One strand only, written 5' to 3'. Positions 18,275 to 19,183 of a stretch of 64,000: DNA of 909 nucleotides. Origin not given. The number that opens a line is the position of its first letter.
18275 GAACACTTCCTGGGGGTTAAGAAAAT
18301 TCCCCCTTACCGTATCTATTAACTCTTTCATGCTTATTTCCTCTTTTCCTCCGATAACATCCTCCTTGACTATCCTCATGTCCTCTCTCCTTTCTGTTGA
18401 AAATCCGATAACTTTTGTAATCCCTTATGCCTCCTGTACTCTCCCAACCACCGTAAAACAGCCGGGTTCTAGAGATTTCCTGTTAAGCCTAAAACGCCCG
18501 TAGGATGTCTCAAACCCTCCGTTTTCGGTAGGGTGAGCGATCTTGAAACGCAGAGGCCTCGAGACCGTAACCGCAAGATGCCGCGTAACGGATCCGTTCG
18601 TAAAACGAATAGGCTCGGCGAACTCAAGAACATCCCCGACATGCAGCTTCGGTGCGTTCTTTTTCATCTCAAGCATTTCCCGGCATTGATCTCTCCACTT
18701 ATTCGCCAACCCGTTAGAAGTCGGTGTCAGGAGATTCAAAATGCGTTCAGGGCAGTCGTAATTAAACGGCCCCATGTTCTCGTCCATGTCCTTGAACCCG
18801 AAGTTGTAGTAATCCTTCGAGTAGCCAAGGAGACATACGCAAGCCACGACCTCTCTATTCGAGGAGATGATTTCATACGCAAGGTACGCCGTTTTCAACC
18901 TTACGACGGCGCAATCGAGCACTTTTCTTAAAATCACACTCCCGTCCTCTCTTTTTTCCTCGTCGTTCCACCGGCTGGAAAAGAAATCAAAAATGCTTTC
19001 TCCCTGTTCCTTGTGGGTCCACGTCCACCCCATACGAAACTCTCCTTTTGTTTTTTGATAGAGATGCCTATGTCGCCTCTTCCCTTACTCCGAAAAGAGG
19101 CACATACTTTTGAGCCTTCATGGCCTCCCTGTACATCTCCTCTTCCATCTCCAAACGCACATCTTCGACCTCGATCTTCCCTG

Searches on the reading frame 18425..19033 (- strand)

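Call 35: search_protein_families(library=pfam, proteins=[window:18425-19033:-], max_evalue=0.001)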
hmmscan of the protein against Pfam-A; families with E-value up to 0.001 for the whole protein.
window:18425-19033:- (202 aa): 1 family
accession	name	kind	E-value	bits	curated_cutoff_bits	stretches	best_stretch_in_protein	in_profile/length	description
PF21992.2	DUF6927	-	7.5e-14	51.9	27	1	104-171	1-65/74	Domain of unknown function (DUF6927)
